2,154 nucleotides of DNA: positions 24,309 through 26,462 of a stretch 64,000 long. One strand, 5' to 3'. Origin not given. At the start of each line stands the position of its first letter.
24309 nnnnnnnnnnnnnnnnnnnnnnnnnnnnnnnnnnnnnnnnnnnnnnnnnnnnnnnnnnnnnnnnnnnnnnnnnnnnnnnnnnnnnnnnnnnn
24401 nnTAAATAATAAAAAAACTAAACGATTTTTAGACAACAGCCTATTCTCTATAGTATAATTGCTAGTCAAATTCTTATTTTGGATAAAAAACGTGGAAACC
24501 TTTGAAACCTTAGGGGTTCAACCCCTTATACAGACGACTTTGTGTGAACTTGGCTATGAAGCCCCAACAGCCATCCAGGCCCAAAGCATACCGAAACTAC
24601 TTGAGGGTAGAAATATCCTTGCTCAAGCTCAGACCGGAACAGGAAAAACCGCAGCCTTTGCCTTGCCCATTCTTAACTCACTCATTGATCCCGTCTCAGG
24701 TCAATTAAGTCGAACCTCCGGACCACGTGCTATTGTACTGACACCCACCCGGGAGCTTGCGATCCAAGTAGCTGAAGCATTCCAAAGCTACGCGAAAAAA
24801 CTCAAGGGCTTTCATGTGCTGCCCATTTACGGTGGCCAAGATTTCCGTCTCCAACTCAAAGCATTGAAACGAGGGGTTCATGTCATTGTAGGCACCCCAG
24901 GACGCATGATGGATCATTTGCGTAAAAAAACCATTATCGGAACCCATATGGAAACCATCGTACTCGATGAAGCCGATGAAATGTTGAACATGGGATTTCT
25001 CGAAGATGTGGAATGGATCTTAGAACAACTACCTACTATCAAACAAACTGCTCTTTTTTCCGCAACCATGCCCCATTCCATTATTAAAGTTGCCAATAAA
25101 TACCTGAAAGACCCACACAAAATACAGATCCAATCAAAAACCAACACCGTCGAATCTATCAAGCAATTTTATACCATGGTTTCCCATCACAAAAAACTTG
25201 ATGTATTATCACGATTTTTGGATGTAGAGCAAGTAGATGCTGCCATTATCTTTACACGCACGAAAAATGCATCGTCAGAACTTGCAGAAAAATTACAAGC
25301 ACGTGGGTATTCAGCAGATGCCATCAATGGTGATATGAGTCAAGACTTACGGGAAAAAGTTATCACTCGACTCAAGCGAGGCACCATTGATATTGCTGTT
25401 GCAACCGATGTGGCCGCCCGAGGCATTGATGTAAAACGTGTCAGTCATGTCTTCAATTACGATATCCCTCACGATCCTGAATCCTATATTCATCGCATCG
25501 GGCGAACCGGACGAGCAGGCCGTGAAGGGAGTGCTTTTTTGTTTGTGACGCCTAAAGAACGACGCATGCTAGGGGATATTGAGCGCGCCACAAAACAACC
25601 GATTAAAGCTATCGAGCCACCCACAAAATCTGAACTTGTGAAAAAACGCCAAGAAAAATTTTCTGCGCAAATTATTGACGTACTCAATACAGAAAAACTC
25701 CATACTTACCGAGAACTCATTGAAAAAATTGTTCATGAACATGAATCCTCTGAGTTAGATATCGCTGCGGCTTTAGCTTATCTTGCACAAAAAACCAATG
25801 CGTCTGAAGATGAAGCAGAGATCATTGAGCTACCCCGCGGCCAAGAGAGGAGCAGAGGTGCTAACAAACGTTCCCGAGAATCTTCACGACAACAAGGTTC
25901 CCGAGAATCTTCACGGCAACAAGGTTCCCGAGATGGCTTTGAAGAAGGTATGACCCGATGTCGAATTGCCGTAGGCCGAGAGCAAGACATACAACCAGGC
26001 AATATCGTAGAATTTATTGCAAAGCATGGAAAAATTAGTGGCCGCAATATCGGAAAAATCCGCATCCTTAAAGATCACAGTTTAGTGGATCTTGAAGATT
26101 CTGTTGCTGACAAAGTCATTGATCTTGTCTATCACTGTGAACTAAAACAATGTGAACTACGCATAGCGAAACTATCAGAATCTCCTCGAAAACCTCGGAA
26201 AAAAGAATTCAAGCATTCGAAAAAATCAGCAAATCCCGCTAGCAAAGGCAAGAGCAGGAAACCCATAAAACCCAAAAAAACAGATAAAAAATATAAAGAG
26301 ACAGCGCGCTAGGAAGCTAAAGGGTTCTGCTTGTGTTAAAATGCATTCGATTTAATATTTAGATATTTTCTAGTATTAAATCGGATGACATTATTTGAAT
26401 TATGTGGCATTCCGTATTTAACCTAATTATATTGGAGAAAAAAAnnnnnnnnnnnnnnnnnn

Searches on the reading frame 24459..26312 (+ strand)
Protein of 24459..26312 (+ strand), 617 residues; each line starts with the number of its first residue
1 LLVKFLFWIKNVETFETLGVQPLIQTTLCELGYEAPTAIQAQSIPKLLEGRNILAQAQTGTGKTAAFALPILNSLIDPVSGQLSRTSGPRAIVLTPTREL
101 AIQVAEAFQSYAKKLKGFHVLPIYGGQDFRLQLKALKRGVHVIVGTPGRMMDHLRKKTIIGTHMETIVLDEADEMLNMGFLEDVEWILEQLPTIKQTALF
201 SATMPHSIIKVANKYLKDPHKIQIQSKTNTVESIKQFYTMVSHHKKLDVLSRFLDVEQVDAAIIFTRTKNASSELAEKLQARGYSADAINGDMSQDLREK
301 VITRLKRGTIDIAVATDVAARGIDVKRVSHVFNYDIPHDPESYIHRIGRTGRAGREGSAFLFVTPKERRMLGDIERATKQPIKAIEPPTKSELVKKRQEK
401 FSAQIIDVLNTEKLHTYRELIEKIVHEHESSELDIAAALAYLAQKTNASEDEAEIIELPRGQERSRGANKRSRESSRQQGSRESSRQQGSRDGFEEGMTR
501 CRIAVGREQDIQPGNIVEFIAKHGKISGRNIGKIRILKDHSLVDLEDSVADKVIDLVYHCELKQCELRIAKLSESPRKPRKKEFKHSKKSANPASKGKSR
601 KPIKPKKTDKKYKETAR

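Call 49: search_protein_families(library=pfam, proteins=[window:24459-26312:+], max_evalue=0.00001)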
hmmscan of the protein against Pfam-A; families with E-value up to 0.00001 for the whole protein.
window:24459-26312:+ (617 aa): 5 families
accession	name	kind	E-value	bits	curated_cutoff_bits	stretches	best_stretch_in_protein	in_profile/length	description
PF00270.35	DEAD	-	5.2e-49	166.6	26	1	37-208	1-164/167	DEAD/DEAH box helicase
PF00271.37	Helicase_C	-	5.6e-34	117.1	23.5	1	246-354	2-110/110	Helicase conserved C-terminal domain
PF03880.21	DbpA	-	2.5e-17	63.1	25.6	1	500-569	1-70/72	DbpA RNA binding domain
PF25399.1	DeaD_dimer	-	4.5e-17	62.3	23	1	388-448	1-61/67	RNA helicase DeaD dimerization domain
PF04851.21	ResIII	-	9.2e-07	29.4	22.5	1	40-192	8-151/164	Type III restriction enzyme, res subunit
